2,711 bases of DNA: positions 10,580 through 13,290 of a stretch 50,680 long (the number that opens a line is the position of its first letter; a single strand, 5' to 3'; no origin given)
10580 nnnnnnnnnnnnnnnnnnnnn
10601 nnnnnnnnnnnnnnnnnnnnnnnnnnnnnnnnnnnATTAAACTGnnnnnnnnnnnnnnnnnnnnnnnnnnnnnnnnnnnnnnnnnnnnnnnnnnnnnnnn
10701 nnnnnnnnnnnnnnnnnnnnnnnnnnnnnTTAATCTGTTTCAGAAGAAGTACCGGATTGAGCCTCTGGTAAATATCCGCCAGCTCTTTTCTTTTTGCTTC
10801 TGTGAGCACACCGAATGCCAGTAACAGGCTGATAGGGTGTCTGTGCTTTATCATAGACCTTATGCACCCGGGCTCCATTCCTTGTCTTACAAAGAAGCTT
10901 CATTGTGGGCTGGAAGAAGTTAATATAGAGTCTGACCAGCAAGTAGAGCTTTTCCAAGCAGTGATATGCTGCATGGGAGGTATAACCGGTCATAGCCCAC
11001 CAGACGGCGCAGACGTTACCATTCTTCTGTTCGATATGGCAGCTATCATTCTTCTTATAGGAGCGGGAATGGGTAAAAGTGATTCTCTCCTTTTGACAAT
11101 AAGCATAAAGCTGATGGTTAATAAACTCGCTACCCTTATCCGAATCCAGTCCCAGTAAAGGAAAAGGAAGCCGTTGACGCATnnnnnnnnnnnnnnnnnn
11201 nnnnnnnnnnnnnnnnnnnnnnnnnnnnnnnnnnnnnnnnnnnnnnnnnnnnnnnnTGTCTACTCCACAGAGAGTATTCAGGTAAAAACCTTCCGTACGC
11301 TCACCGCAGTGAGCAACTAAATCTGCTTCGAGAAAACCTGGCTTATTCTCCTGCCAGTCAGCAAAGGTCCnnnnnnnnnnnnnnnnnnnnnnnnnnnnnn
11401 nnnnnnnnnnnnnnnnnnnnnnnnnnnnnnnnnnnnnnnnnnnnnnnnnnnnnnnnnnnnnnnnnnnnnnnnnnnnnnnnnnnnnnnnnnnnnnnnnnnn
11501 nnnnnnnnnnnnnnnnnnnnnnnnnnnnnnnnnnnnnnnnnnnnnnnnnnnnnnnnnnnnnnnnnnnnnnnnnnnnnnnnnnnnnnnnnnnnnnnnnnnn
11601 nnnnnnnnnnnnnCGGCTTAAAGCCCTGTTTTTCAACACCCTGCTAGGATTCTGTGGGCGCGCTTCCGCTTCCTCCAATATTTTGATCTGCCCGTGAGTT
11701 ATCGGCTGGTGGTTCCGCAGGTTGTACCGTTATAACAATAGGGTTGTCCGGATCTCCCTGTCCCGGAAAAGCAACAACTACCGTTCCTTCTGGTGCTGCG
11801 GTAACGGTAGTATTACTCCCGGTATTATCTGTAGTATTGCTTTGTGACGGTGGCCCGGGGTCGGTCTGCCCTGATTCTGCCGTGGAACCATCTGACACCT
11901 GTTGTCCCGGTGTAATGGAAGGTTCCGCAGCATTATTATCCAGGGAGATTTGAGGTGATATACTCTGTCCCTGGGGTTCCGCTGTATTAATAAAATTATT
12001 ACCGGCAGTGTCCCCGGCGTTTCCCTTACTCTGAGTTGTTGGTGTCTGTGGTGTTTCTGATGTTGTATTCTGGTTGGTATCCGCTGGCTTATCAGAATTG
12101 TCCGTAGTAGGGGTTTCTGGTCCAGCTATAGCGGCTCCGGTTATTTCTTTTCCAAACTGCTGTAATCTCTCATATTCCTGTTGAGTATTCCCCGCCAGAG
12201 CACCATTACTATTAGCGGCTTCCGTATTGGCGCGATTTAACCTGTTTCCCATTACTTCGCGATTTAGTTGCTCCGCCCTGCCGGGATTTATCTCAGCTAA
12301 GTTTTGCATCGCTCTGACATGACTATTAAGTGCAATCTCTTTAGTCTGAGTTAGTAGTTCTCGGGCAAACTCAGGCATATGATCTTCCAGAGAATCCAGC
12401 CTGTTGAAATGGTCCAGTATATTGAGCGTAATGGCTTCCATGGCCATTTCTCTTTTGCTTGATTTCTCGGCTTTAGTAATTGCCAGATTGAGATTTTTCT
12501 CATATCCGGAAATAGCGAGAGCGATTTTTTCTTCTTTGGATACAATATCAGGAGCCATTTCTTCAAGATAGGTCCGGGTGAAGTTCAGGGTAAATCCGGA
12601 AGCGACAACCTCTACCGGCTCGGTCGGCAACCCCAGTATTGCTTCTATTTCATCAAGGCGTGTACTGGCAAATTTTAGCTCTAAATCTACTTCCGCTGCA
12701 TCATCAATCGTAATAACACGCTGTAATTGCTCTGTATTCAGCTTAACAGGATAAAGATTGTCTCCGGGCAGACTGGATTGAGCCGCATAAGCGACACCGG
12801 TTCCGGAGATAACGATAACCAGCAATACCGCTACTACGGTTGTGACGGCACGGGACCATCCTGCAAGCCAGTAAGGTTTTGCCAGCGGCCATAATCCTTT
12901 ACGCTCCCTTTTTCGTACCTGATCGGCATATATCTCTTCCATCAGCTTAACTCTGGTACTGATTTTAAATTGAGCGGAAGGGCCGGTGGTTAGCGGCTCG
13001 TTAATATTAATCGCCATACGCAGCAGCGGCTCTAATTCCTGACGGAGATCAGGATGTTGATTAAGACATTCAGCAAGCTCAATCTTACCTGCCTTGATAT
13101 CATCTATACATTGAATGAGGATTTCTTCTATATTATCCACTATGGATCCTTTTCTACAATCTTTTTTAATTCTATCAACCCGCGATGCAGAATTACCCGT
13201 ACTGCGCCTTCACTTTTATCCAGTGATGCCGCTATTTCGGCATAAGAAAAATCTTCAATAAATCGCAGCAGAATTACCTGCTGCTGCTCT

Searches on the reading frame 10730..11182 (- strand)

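Call 47: search_protein_families(library=pfam, proteins=[window:10730-11182:-], max_evalue=0.01)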
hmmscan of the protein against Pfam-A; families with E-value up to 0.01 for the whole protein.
window:10730-11182:- (150 aa): 0 families

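Call 88: search_protein_families(library=ncbifam, proteins=[window:10730-11182:-], max_evalue=0.1)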
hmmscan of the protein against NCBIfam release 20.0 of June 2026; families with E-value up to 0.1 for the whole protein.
window:10730-11182:- (150 aa): 2 families
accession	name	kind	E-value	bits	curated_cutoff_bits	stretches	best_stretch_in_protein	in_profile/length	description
NF033577.2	transpos_IS481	equivalog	0.00034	20.2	224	1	4-72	184-254/284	IS481 family transposase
NF033516.0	transpos_IS3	equivalog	0.0015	17.8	160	1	12-70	279-337/369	IS3 family transposase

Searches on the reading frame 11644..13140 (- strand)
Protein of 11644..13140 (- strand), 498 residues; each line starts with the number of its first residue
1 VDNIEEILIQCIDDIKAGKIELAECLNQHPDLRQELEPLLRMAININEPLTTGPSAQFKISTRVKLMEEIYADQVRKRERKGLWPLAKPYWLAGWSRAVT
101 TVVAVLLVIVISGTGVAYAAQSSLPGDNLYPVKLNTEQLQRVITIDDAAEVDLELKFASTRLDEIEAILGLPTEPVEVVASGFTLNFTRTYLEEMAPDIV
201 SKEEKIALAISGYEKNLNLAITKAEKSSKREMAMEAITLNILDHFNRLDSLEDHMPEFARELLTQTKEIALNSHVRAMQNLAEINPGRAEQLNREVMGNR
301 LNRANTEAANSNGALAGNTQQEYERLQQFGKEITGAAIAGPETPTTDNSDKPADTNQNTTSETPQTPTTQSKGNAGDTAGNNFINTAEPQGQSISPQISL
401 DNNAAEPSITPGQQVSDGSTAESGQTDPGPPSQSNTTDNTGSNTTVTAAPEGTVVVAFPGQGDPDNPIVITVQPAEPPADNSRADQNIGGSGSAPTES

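Call 8: search_protein_families(library=pfam, proteins=[window:11644-13140:-], max_evalue=0.01)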
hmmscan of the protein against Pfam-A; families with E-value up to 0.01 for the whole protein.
window:11644-13140:- (498 aa): 1 family
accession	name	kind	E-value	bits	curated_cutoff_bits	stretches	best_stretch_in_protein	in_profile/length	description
PF18915.5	DUF5667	-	8.1e-08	33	27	1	123-168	2-47/99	Domain of unknown function (DUF5667)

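Call 9: search_protein_families(library=ncbifam, proteins=[window:11644-13140:-], max_evalue=0.01)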
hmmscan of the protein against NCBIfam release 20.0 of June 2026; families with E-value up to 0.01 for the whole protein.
window:11644-13140:- (498 aa): 1 family
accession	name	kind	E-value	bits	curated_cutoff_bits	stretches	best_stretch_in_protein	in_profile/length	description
NF052375.1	antisigma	equivalog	0.0019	18.2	100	0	23-155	19-133/217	anti-sigma factor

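Call 37: search_solved_structures(query=window:11647-13140:-, max_evalue=1)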
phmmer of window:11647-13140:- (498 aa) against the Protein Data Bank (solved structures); distinct sequences matched with E-value up to 1: 0.

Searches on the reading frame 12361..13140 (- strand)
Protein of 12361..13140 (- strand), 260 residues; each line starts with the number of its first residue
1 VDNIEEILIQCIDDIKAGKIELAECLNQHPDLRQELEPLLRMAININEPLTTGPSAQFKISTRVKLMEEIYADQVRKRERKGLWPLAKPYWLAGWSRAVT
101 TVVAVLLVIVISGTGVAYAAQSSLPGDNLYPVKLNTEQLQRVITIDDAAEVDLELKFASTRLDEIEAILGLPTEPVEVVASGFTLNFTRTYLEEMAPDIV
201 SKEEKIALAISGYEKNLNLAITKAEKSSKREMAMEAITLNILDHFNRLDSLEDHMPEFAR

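Call 61: find_homologous_proteins(query=window:12361-13140:-, max_evalue=0.00001)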
Query window:12361-13140:- (260 aa): 78 proteins with E <= 0.00001 among 1068 candidates.
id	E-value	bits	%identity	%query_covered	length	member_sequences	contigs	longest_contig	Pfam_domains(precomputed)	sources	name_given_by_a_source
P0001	1.3e-143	495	90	100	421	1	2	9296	PF18915.6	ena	-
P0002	4.7e-77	277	51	100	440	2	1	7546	PF18915.6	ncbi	ncbi:DUF5667 domain-containing protein [Chloroflexota bacterium]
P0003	8.8e-77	276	53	99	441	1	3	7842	PF18915.6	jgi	-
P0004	2.0e-76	275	52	99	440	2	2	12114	PF18915.6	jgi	-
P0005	6.8e-76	273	52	100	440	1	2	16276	PF18915.6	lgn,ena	-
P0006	1.5e-75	272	52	99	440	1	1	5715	PF18915.6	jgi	-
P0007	2.5e-75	271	56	100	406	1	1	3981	PF18915.6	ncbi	-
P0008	2.9e-75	271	52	100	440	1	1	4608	PF18915.6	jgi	jgi:hypothetical protein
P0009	2.0e-74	268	53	100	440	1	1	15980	PF18915.6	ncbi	ncbi:DUF5667 domain-containing protein [Chloroflexota bacterium]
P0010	2.4e-74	268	51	100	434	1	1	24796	PF18915.6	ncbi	ncbi:DUF5667 domain-containing protein [Chloroflexota bacterium]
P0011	1.6e-73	265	55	100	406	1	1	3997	PF18915.6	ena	-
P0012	3.6e-73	264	50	100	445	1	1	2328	PF18915.6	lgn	-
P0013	1.6e-71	259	49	100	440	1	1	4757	PF18915.6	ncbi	-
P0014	2.4e-71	258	50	99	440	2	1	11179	PF18915.6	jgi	-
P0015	2.7e-71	258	49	100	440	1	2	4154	PF18915.6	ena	-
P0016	3.3e-71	258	50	99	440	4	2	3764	PF18915.6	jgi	-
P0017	3.6e-71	258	49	100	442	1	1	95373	PF18915.6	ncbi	ncbi:DUF5667 domain-containing protein [Chloroflexota bacterium]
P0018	3.8e-71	258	50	99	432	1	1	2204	PF18915.6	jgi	-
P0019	6.5e-71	257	50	99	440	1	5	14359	PF18915.6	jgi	jgi:hypothetical protein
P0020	1.4e-70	256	49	99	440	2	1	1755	PF18915.6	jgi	-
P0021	4.3e-70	254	49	100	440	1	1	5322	PF18915.6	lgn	-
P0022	7.0e-70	254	48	97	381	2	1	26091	PF18915.6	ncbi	ncbi:DUF5667 domain-containing protein, partial [Chloroflexota bacterium]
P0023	8.3e-70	253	50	100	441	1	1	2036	PF18915.6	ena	-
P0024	1.6e-69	252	49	100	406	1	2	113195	PF18915.6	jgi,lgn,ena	-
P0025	1.8e-69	252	52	100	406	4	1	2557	PF18915.6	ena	-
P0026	2.2e-69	252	51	96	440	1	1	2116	PF18915.6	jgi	-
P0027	3.1e-69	251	47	99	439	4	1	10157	PF18915.6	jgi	jgi:hypothetical protein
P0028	6.6e-69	250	48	100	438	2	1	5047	PF18915.6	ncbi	-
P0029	1.4e-68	249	50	99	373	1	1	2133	PF18915.6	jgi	jgi:hypothetical protein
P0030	1.8e-68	249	52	99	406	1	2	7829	PF18915.6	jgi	-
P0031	2.7e-68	248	48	100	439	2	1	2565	PF18915.6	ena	-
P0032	4.0e-68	248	52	99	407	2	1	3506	PF18915.6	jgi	-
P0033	1.7e-67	246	51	100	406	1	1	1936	PF18915.6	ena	-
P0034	3.8e-67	245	53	86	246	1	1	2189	PF18915.6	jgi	jgi:hypothetical protein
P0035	6.9e-67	244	50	100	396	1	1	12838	PF18915.6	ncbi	ncbi:DUF5667 domain-containing protein [Chloroflexota bacterium]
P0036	1.9e-66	242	52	100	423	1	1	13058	PF18915.6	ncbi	ncbi:DUF5667 domain-containing protein [Chloroflexota bacterium]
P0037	7.8e-66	240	49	97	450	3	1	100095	PF18915.6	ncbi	ncbi:DUF5667 domain-containing protein [Chloroflexota bacterium]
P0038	1.1e-65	240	49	97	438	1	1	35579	PF18915.6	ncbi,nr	ncbi:MAG: hypothetical protein JW856_02345 [Dehalococcoidales bacterium]|nr:hypothetical protein [De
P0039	1.3e-64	236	50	91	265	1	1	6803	PF18915.6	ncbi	ncbi:DUF5667 domain-containing protein [Chloroflexota bacterium]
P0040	2.1e-64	236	48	97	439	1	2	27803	PF18915.6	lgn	-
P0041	3.0e-64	235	48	99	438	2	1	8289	PF18915.6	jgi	jgi:hypothetical protein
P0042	6.3e-64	234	44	100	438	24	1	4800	PF18915.6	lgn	-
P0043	6.8e-64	234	47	100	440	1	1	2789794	PF18915.6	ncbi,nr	ncbi:MAG: hypothetical protein JSW38_13760 [Dehalococcoidia bacterium]|nr:MAG: hypothetical protein 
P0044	9.0e-63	230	46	97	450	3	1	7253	PF18915.6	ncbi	-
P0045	7.0e-62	227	48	99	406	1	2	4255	PF18915.6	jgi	jgi:hypothetical protein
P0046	2.5e-61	226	48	100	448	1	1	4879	PF18915.6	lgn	-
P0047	9.2e-61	224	46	99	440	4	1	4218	PF18915.6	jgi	jgi:hypothetical protein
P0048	1.3e-60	223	47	99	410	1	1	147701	PF18915.6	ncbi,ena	-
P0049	2.9e-58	216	47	98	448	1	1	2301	PF18915.6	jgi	-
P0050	8.7e-58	214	46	100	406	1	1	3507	PF18915.6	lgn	-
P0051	1.0e-57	214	47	98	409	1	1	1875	PF18915.6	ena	-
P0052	1.1e-55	207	46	99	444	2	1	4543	PF18915.6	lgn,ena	-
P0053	1.2e-55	207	43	98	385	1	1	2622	PF18915.6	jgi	-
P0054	2.0e-55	206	46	97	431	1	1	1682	PF18915.6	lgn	-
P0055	2.1e-55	206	45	100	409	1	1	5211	PF18915.6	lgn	-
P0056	4.1e-55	205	60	64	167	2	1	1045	PF18915.6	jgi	-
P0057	9.2e-55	204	43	99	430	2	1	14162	PF18915.6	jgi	-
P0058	1.8e-54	203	41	98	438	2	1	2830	PF18915.6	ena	-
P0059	2.0e-54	203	45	98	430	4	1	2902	PF18915.6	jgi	-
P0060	7.2e-54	201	43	100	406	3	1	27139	PF18915.6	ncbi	ncbi:DUF5667 domain-containing protein [Chloroflexota bacterium]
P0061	3.0e-52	196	41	98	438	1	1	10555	PF18915.6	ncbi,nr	ncbi:MAG: DUF5667 domain-containing protein [Dehalococcoidales bacterium]|nr:DUF5667 domain-containi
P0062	5.1e-51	192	41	98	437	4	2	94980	PF18915.6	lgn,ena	-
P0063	1.4e-45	174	40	97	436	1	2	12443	PF18915.6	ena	-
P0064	9.5e-36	142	40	81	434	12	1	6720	PF18915.6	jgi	-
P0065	2.2e-35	141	38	84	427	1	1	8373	PF18915.6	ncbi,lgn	-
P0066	5.2e-34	136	33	98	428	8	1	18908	PF18915.6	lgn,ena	-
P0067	1.5e-33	135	35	100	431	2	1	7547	PF18915.6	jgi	jgi:hypothetical protein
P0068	1.7e-33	134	33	100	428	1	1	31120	PF18915.6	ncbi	-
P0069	3.2e-33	134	35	100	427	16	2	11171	PF18915.6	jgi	-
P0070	8.9e-33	132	36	99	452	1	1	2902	PF18915.6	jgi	jgi:hypothetical protein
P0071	2.4e-32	131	34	100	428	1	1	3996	PF18915.6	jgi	jgi:hypothetical protein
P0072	8.9e-32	129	34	100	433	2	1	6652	PF18915.6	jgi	-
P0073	3.9e-31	127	39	75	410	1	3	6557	PF18915.6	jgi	jgi:hypothetical protein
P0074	1.1e-28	119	49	53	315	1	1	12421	PF18915.6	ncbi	ncbi:DUF5667 domain-containing protein, partial [Chloroflexota bacterium]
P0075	5.8e-18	84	35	67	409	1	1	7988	PF18915.6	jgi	jgi:hypothetical protein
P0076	1.4e-16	79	47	46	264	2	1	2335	PF18915.6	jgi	jgi:hypothetical protein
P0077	5.3e-15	74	36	64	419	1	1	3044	PF18915.6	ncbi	-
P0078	2.0e-8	52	33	63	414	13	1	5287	PF18915.6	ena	-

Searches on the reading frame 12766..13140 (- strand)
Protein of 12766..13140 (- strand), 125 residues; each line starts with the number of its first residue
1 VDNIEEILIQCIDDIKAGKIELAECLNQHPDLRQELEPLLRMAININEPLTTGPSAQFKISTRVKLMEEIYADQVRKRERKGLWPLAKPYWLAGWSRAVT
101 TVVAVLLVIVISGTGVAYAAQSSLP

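Call 70: predict_structure(alignment_id=A3)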
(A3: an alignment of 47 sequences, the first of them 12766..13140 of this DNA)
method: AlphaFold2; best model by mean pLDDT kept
length: 125 residues; sequences in the alignment: 47
mean_pLDDT: 74.4   pTM: 0.34
mean pLDDT of the five models: 74.4, 71.6, 70.7, 67.9, 65.8
residues with pLDDT >= 90: 2; 70-90: 82; 50-70: 40; < 50: 1
segments of 3 or more residues with pLDDT < 50: none
pLDDT, mean of each block of 10 residues (from residue 1): 76 85 84 81 69 77 87 73 57 70 86 59 54
secondary structure, 60 per line:
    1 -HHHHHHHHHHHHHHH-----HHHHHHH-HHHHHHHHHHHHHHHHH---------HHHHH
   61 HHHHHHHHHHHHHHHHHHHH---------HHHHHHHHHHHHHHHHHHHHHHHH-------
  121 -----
elements in order: H2-16 H22-28 H30-46 H56-80 H90-113

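Call 72: fold_search(model_id=the predicted structure, library=pdb)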
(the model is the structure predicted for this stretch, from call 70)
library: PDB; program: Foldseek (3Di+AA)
matches with E <= 10: 12; with E <= 0.001: 0
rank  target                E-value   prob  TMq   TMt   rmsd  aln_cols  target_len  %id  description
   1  2cob_MODEL_1_A        4.5e+00  0.15  0.26  0.42   5.4        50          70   20  Solution structures of the HTH domain of human LCoR protein (released 2005-11-17)
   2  3onl_C                7.2e+00  0.06  0.24  0.31  24.9        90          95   18  yeast Ent3_ENTH-Vti1p_Habc complex structure (released 2011-07-20)
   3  2eyu_A                7.7e+00  0.10  0.20  0.11   1.8        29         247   34  The Crystal Structure of the C-terminal Domain of Aquifex aeolicus PilT (released 2006-11-21)
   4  1v16_A                8.2e+00  0.04  0.16  0.06  15.0        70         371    8  CROSSTALK BETWEEN COFACTOR BINDING AND THE PHOSPHORYLATION LOOP CONFORMATION IN THE BCKD MACHINE (released 2004-06-03)
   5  9ynw_H                8.2e+00  0.03  0.21  0.10  18.8       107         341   17  Tra1, Core and minimal HAT modules of ctSAGA, composite. (released 2025-12-03)
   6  9kjx_A                8.8e+00  0.06  0.23  0.12   4.7        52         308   19  Cryo-EM structure of the Retron-Eco7 complex (state 1) (released 2025-11-12)
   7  1ols_A                8.8e+00  0.03  0.16  0.06  15.0        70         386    8  Roles of His291-alpha and His146-beta' in the reductive acylation reaction catalyzed by human branched-chain alpha-ket (released 2003-08-15)
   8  7nvr_h                8.8e+00  0.01  0.15  0.14  17.0       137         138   15  Human Mediator with RNA Polymerase II Pre-initiation complex (released 2021-05-05)
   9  7z4w_A                9.4e+00  0.08  0.22  0.08   5.3        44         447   18  gp6/gp15/gp16 connector complex of bacteriophage SPP1 (released 2022-11-30)
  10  8rmp_B                9.4e+00  0.08  0.20  0.04   6.0        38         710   21  Influenza polymerase A/H7N9-4M (ENDO(R) | Core1) (released 2024-09-11)
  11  8i9z_LR               9.4e+00  0.05  0.23  0.21   9.1        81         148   17  Cryo-EM structure of a Chaetomium thermophilum pre-60S ribosomal subunit - State Spb4 (released 2023-05-17)
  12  1v1r_A                9.4e+00  0.03  0.16  0.06  14.5        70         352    8  CROSSTALK BETWEEN COFACTOR BINDING AND THE PHOSPHORYLATION LOOP CONFORMATION IN THE BCKD MACHINE (released 2004-06-03)

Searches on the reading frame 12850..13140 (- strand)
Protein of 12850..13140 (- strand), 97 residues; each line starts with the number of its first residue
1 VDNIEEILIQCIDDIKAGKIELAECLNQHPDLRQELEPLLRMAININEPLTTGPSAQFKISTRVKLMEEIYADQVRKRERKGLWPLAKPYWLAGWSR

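Call 59: search_solved_structures(query=A2, max_evalue=10, show_alignments=2)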
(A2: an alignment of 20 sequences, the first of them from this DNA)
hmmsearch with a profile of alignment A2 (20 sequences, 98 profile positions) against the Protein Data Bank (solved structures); distinct sequences matched with E-value up to 10: 2.
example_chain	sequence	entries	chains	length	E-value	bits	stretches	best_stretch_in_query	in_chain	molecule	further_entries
7udk_A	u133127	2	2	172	0.14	15.3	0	34-57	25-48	Designed helical repeat protein (DHR) RPB_LRP2_R4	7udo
5xyi_K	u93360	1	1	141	1.4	12.2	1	10-30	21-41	Plectin/S10 domain containing protein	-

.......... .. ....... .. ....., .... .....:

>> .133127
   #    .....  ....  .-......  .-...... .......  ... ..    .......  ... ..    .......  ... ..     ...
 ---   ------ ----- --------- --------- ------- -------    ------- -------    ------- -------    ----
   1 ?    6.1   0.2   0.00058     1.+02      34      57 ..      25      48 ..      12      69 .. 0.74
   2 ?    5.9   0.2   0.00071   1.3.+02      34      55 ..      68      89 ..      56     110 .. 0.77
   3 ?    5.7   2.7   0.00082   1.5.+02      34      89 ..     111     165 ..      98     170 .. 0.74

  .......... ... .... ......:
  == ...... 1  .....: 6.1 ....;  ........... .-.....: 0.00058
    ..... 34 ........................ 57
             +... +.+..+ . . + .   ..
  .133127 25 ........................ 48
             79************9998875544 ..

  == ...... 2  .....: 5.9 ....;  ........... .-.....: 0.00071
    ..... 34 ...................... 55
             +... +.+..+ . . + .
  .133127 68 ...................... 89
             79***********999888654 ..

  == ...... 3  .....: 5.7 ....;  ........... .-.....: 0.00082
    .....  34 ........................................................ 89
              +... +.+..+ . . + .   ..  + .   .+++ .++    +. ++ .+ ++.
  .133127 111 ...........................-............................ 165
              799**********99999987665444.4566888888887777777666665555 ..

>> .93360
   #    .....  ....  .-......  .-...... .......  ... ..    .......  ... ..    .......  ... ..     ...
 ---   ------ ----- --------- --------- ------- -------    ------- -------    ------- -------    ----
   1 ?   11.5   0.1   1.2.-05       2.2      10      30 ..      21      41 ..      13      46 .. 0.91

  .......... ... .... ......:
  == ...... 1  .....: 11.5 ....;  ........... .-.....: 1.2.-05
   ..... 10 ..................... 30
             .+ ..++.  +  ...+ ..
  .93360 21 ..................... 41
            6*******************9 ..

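Call 60: search_protein_families(library=pfam, alignment_id=A2, max_evalue=1)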
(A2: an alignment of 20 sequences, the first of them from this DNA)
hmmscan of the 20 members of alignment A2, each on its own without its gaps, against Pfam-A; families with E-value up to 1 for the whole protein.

A. member 1, seq(97 aa): 0 families

B. families by the number of members that match (of 20 scanned): 5 families
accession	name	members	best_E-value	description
PF09749.15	HVSL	1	0.027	Uncharacterised conserved protein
PF17093.10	PBP_N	1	0.11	Penicillin-binding protein N-terminus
PF07159.17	CYRIA-B_Rac1-bd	1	0.13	CYRIA/CYRIB Rac1 binding domain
PF16523.10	betaPIX_CC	1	0.16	betaPIX coiled coil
PF18594.6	Sas6_CC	1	0.28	Sas6/XLF/XRCC4 coiled-coil domain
